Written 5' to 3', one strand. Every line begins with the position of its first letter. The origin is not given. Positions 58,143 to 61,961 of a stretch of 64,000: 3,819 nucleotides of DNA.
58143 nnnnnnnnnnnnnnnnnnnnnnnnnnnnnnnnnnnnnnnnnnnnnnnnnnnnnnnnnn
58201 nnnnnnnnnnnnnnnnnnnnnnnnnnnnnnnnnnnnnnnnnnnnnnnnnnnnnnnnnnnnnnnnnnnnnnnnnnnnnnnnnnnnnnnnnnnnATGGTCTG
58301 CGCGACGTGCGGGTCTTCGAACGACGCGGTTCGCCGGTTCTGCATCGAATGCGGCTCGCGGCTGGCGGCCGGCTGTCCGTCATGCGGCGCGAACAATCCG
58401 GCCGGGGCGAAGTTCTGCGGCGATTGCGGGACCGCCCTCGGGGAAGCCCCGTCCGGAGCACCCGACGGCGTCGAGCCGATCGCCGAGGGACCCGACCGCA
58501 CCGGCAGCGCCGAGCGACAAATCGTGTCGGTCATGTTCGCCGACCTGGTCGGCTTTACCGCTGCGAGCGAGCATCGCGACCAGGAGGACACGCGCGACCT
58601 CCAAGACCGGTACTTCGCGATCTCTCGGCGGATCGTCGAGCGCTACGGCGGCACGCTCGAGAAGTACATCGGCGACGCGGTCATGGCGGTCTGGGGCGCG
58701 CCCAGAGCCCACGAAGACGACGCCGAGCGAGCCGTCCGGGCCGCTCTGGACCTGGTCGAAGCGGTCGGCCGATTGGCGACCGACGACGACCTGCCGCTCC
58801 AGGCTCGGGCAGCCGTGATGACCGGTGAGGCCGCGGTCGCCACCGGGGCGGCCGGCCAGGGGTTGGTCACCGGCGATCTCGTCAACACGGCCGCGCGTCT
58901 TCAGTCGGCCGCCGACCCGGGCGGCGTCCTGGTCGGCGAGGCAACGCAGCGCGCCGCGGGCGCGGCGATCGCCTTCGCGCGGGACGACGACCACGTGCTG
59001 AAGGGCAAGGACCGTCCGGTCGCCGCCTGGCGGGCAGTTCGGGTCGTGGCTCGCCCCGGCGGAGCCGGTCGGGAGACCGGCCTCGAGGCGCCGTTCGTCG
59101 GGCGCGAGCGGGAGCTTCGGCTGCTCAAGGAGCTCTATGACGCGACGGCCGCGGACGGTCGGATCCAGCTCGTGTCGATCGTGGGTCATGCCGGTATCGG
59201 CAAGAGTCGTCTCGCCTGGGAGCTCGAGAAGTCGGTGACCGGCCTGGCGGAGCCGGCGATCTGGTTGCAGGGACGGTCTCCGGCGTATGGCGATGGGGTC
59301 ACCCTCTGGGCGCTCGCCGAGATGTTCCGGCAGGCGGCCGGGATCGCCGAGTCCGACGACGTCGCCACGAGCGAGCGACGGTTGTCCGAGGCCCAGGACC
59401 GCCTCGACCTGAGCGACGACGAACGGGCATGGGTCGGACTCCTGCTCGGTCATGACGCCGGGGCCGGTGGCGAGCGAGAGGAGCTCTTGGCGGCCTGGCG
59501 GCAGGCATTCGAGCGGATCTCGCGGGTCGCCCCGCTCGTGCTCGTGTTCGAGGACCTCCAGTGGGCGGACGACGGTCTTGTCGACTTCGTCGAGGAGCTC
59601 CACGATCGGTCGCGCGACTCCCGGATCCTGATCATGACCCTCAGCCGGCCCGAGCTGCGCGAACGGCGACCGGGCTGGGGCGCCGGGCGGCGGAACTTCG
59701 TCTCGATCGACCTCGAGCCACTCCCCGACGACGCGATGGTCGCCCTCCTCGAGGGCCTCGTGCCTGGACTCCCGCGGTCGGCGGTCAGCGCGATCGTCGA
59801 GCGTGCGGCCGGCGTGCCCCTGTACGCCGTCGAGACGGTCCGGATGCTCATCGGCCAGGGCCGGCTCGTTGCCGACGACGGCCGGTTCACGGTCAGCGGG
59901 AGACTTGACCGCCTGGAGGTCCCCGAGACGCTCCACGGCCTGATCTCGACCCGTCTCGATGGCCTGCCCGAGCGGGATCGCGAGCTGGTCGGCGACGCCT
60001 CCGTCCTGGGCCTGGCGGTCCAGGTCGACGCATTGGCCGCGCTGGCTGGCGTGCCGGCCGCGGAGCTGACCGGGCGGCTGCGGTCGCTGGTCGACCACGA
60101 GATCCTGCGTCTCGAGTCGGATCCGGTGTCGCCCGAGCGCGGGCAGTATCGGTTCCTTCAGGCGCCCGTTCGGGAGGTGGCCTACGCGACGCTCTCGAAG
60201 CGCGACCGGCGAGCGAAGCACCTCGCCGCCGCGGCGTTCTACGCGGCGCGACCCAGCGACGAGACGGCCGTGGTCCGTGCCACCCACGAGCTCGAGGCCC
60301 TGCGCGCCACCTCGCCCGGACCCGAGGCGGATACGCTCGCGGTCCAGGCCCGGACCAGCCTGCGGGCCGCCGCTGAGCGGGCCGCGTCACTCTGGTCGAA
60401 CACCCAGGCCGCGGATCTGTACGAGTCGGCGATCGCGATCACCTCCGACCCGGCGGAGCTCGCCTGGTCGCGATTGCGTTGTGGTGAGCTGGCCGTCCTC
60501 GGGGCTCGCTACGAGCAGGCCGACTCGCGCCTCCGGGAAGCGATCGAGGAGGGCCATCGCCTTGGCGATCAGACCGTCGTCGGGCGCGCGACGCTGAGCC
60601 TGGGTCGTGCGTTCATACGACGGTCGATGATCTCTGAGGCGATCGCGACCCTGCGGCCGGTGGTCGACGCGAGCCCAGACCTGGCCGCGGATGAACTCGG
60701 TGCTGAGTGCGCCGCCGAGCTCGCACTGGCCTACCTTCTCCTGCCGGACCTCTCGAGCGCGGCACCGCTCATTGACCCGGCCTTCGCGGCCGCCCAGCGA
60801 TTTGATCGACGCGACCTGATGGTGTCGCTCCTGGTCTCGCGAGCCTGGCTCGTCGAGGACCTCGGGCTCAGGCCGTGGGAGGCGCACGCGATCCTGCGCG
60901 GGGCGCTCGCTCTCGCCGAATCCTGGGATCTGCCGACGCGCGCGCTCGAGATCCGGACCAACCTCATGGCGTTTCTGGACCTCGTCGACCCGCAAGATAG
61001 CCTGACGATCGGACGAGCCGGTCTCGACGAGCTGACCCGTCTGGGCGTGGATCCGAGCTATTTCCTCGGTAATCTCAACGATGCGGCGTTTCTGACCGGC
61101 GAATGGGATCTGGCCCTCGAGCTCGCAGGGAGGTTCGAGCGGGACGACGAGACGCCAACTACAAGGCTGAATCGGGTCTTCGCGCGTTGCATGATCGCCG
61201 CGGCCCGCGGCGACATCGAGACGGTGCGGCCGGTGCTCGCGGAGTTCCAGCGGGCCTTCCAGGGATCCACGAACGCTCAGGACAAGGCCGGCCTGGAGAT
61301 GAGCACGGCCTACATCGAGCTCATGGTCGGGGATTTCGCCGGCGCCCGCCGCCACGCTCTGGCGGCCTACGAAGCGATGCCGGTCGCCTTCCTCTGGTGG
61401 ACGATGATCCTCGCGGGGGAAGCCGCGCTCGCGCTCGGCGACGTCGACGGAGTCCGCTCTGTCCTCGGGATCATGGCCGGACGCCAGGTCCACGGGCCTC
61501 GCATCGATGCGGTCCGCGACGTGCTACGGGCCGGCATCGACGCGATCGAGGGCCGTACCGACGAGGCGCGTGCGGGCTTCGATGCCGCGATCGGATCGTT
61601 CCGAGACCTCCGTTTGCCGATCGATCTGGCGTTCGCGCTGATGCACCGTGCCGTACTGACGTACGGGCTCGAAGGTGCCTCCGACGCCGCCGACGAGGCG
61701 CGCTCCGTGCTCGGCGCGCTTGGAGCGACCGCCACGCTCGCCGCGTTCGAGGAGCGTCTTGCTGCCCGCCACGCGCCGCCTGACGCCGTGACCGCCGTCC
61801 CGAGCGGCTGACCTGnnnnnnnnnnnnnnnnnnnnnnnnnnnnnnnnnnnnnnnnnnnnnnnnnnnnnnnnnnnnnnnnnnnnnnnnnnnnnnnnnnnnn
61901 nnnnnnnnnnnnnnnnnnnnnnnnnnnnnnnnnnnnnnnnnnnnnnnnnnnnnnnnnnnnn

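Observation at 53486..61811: Twin giant zinc-ribbon/nucleotide-cyclase/STAND-ATPase/helical-repeat proteins bracketing an F420-type oxidoreductase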

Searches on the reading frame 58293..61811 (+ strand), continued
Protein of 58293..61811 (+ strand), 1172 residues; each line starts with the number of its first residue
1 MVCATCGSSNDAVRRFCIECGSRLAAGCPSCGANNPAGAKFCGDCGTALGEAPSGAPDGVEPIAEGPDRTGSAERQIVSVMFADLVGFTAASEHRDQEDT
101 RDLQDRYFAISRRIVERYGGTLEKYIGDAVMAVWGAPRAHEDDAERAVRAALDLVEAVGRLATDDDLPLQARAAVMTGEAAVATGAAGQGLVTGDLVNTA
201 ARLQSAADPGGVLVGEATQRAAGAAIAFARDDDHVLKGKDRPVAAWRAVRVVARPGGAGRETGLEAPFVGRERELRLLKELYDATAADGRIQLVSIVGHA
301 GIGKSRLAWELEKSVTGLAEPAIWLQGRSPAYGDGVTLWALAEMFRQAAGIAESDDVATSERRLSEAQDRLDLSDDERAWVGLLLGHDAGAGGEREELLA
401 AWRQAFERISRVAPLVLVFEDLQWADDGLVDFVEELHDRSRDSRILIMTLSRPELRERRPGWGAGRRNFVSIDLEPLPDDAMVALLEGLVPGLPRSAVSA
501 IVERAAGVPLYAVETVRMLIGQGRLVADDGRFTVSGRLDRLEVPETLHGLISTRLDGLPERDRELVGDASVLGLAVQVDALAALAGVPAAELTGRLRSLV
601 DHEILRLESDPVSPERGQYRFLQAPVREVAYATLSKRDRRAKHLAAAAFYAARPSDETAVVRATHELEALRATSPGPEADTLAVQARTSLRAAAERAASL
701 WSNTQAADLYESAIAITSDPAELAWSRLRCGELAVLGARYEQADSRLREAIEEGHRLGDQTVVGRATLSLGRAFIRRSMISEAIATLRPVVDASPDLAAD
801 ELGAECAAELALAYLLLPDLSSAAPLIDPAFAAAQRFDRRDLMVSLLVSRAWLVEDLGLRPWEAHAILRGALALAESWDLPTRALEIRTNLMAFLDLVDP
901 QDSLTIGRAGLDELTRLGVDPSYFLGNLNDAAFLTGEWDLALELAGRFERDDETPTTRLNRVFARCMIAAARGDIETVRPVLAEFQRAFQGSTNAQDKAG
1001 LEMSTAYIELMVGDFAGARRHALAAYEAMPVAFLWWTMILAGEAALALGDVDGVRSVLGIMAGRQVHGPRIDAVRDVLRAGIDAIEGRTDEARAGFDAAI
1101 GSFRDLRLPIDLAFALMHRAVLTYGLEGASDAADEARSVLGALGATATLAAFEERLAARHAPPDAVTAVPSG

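Call 66: predict_structure(alignment_id=A1)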
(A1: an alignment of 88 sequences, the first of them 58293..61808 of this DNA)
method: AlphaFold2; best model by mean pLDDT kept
length: 1172 residues; sequences in the alignment: 88
mean_pLDDT: 89.1   pTM: 0.75
mean pLDDT of the five models: 89.1, 86.6, 85.9, 85.3, 84.9
residues with pLDDT >= 90: 788; 70-90: 306; 50-70: 41; < 50: 37
segments of 3 or more residues with pLDDT < 50: 26-30, 52-70, 333-335, 389-391, 1166-1172
pLDDT, mean of each block of 10 residues (from residue 1): 80 82 57 65 76 40 42 81 91 87 91 93 84 83 94 92 74 94 63 81 93 96 94 77 90 91 85 94 94 94 95 92 90 64 89 88 91 89 64 72 93 96 88 94 97 88 91 95 93 85 92 93 86 78 90 89 96 95 95 93 89 88 92 96 97 87 96 96 97 94 93 97 98 93 97 97 97 94 97 92 96 92 95 97 97 89 95 97 95 93 95 87 92 96 89 78 90 91 87 90 95 97 94 91 97 97 90 97 97 98 97 98 94 98 97 93 56 34
secondary structure, 60 per line:
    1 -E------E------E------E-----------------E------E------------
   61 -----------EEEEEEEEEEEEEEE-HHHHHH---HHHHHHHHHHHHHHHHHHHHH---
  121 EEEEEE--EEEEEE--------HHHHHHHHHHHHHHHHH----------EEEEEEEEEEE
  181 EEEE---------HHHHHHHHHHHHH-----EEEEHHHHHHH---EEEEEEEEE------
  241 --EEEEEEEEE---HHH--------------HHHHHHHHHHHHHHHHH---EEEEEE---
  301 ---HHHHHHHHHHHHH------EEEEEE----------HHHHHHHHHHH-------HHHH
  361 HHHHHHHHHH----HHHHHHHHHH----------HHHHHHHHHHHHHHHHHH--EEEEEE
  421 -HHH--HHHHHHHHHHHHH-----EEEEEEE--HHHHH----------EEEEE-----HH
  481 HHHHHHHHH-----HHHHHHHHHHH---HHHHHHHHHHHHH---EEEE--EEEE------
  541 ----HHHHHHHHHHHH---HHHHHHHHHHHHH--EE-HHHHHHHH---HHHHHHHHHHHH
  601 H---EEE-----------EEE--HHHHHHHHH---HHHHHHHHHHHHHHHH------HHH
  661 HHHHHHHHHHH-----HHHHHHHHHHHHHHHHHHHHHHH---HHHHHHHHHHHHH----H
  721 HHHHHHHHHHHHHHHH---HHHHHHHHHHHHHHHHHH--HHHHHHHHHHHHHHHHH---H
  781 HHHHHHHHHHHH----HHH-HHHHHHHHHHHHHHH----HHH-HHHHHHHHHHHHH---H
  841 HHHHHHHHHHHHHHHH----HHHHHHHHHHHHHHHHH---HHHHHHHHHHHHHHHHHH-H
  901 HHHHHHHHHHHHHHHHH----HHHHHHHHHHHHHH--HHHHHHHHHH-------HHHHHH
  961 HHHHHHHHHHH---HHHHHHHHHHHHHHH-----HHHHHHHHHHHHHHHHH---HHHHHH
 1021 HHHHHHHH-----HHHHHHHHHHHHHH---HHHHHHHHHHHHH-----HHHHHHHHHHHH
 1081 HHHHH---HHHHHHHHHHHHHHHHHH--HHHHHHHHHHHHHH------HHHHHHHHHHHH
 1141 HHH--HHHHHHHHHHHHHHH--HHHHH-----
elements in order (helices of 4 or more, strands of 3 or more residues): E72-86 H88-93 H97-117 E121-126 E129-134 H143-159 E170-184 H194-206 E212-215 H216-222 E226-234 E243-251 H272-288 E292-297 H304-316 E323-328 H339-349 H357-370 H375-384 H395-412 E415-420 H427-439 E445-451 H454-458 E469-473 H479-489 H495-505 H509-521 E525-528 E531-534 H545-556 H560-572 H578-585 H589-601 E605-607 E619-621 H624-632 H636-651 H658-671 H677-699 H703-715 H720-736 H740-757 H760-776 H780-792 H801-815 H824-836 H840-856 H861-877 H881-898 H900-917 H922-935 H938-947 H955-971 H975-989 H995-1011 H1015-1028 H1034-1047 H1051-1063 H1069-1085 H1089-1106 H1109-1122 H1129-1143 H1146-1160 H1163-1167

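Call 69: fold_search(model_id=the predicted structure, library=pdb)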
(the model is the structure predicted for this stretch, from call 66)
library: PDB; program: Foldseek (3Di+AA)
matches with E <= 10: 1600; with E <= 0.001: 283
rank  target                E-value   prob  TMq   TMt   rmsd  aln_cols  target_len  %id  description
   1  6mfv_A                4.1e-12  1.00  0.18  0.29  24.1       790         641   14  Crystal structure of the Signal Transduction ATPase with Numerous Domains (STAND) protein with a tetratricopeptide rep (released 2019-02-20)
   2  3r5g_B                3.4e-10  1.00  0.15  0.83   2.8       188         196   30  Crystal structure of the adenylyl cyclase CyaB from P. aeruginosa (released 2012-01-11)
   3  8dgc_A                6.1e-10  1.00  0.21  0.14  24.2      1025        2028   14  Avs3 bound to phage PhiV-1 terminase (released 2022-08-03)
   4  3r5g_A                1.1e-09  1.00  0.15  0.84   3.0       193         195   30  Crystal structure of the adenylyl cyclase CyaB from P. aeruginosa (released 2012-01-11)
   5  1wc3_B                1.5e-09  1.00  0.14  0.80   3.1       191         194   28  Soluble adenylyl cyclase CyaC from S. platensis in complex with alpha, beta-methylene-ATP and Strontium (released 2004-12-20)
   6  6fht_B                1.6e-09  1.00  0.15  0.24   3.6       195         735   27  Crystal structure of an artificial phytochrome regulated adenylate/guanylate cyclase in its dark adapted Pr form (released 2018-04-18)
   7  1wc0_B                1.8e-09  1.00  0.14  0.76   3.5       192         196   28  Soluble adenylyl cyclase CyaC from S. platensis in complex with alpha, beta-methylene-ATP (released 2004-12-20)
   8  1wc1_B                4.4e-09  1.00  0.14  0.79   3.3       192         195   28  Soluble adenylyl cyclase CyaC from S. platensis in complex with Rp- ATPalphaS (released 2004-12-20)
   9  1wc1_A                5.3e-09  1.00  0.14  0.79   3.2       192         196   28  Soluble adenylyl cyclase CyaC from S. platensis in complex with Rp- ATPalphaS (released 2004-12-20)
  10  1wc0_A                7.2e-09  1.00  0.14  0.75   3.8       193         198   27  Soluble adenylyl cyclase CyaC from S. platensis in complex with alpha, beta-methylene-ATP (released 2004-12-20)
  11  2w01_C                8.4e-09  1.00  0.15  0.80   2.8       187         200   27  Crystal structure of the guanylyl cyclase Cya2 (released 2008-09-30)
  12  1wc4_B                8.4e-09  1.00  0.14  0.77   3.7       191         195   27  Soluble adenylyl cyclase CyaC from S. platensis in complex with alpha, beta-methylene-ATP and Europium (released 2004-12-20)
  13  2w01_D                1.2e-08  1.00  0.15  0.80   3.0       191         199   26  Crystal structure of the guanylyl cyclase Cya2 (released 2008-09-30)
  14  6fht_A                1.2e-08  1.00  0.15  0.24   2.8       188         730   27  Crystal structure of an artificial phytochrome regulated adenylate/guanylate cyclase in its dark adapted Pr form (released 2018-04-18)
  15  2w01_A                1.3e-08  1.00  0.15  0.78   3.0       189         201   26  Crystal structure of the guanylyl cyclase Cya2 (released 2008-09-30)
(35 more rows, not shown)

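Call 78: search_protein_families(library=pfam, proteins=[L072:13564-13983:-, L011:530-913:-], max_evalue=0.01)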
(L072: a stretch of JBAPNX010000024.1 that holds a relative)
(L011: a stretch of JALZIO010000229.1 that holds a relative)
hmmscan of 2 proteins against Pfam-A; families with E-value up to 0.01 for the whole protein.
L072:13564-13983:- (139 aa): 1 family
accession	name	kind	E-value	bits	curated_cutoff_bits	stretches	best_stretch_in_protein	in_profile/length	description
PF00027.35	cNMP_binding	-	3.8e-15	56.1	27.5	1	40-121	3-89/89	Cyclic nucleotide-binding domain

L011:530-913:- (128 aa): 1 family
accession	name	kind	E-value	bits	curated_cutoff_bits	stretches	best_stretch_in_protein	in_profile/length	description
PF00027.35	cNMP_binding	-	1.3e-24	86.4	27.5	1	25-113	1-89/89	Cyclic nucleotide-binding domain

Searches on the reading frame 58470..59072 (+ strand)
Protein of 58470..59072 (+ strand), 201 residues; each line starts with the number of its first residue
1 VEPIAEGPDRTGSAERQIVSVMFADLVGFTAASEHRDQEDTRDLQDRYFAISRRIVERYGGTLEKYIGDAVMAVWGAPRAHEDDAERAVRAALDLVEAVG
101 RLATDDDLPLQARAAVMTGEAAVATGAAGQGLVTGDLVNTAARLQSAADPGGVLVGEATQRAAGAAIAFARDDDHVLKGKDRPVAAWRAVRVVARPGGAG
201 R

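Call 40: search_solved_structures(query=window:58470-59072:+, max_evalue=0.0001, show_alignments=5)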
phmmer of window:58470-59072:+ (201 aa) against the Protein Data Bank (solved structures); distinct sequences matched with E-value up to 0.0001: 44.
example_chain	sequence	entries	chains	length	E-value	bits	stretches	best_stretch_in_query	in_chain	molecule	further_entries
2w01_A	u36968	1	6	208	4.9e-18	69.3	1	14-190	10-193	ADENYLATE CYCLASE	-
6fht_A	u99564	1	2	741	8.5e-18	68.5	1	13-190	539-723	Bacteriophytochrome,Adenylate cyclase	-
3r5g_A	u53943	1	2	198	1.5e-17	67.7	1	15-190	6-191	CyaB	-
5oyh_A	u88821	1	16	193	3.5e-16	63.2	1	13-191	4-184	Nucleotide cyclase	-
6sir_A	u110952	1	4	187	5.6e-16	62.5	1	11-189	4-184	Nucleotide cyclase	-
6aoa_A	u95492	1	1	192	6.7e-15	59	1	13-187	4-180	Bacterio-rhodopsin/guanylyl cyclase 1 fusion protein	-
6ao9_A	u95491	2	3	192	1.2e-14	58.3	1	13-187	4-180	Bacterio-rhodopsin/guanylyl cyclase 1 fusion protein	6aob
1wc0_A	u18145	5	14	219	1.6e-14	57.8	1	15-184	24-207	ADENYLATE CYCLASE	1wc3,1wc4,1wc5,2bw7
1wc1_A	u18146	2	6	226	2e-14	57.5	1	15-184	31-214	ADENYLATE CYCLASE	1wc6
4p2f_A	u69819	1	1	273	1.9e-13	54.3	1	8-190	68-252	Adenylate cyclase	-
4p2m_A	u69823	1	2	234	2.1e-13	54.1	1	8-190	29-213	Adenylate cyclase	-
4p2x_A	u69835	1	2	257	2.9e-13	53.7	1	8-190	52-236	Adenylate cyclase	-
1yk9_A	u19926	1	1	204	4.3e-13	53.1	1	19-190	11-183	Adenylate cyclase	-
7yz9_A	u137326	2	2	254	5.4e-13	52.8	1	8-163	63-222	Adenylate cyclase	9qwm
7yzi_A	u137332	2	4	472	7.1e-13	52.4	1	8-190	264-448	Adenylate cyclase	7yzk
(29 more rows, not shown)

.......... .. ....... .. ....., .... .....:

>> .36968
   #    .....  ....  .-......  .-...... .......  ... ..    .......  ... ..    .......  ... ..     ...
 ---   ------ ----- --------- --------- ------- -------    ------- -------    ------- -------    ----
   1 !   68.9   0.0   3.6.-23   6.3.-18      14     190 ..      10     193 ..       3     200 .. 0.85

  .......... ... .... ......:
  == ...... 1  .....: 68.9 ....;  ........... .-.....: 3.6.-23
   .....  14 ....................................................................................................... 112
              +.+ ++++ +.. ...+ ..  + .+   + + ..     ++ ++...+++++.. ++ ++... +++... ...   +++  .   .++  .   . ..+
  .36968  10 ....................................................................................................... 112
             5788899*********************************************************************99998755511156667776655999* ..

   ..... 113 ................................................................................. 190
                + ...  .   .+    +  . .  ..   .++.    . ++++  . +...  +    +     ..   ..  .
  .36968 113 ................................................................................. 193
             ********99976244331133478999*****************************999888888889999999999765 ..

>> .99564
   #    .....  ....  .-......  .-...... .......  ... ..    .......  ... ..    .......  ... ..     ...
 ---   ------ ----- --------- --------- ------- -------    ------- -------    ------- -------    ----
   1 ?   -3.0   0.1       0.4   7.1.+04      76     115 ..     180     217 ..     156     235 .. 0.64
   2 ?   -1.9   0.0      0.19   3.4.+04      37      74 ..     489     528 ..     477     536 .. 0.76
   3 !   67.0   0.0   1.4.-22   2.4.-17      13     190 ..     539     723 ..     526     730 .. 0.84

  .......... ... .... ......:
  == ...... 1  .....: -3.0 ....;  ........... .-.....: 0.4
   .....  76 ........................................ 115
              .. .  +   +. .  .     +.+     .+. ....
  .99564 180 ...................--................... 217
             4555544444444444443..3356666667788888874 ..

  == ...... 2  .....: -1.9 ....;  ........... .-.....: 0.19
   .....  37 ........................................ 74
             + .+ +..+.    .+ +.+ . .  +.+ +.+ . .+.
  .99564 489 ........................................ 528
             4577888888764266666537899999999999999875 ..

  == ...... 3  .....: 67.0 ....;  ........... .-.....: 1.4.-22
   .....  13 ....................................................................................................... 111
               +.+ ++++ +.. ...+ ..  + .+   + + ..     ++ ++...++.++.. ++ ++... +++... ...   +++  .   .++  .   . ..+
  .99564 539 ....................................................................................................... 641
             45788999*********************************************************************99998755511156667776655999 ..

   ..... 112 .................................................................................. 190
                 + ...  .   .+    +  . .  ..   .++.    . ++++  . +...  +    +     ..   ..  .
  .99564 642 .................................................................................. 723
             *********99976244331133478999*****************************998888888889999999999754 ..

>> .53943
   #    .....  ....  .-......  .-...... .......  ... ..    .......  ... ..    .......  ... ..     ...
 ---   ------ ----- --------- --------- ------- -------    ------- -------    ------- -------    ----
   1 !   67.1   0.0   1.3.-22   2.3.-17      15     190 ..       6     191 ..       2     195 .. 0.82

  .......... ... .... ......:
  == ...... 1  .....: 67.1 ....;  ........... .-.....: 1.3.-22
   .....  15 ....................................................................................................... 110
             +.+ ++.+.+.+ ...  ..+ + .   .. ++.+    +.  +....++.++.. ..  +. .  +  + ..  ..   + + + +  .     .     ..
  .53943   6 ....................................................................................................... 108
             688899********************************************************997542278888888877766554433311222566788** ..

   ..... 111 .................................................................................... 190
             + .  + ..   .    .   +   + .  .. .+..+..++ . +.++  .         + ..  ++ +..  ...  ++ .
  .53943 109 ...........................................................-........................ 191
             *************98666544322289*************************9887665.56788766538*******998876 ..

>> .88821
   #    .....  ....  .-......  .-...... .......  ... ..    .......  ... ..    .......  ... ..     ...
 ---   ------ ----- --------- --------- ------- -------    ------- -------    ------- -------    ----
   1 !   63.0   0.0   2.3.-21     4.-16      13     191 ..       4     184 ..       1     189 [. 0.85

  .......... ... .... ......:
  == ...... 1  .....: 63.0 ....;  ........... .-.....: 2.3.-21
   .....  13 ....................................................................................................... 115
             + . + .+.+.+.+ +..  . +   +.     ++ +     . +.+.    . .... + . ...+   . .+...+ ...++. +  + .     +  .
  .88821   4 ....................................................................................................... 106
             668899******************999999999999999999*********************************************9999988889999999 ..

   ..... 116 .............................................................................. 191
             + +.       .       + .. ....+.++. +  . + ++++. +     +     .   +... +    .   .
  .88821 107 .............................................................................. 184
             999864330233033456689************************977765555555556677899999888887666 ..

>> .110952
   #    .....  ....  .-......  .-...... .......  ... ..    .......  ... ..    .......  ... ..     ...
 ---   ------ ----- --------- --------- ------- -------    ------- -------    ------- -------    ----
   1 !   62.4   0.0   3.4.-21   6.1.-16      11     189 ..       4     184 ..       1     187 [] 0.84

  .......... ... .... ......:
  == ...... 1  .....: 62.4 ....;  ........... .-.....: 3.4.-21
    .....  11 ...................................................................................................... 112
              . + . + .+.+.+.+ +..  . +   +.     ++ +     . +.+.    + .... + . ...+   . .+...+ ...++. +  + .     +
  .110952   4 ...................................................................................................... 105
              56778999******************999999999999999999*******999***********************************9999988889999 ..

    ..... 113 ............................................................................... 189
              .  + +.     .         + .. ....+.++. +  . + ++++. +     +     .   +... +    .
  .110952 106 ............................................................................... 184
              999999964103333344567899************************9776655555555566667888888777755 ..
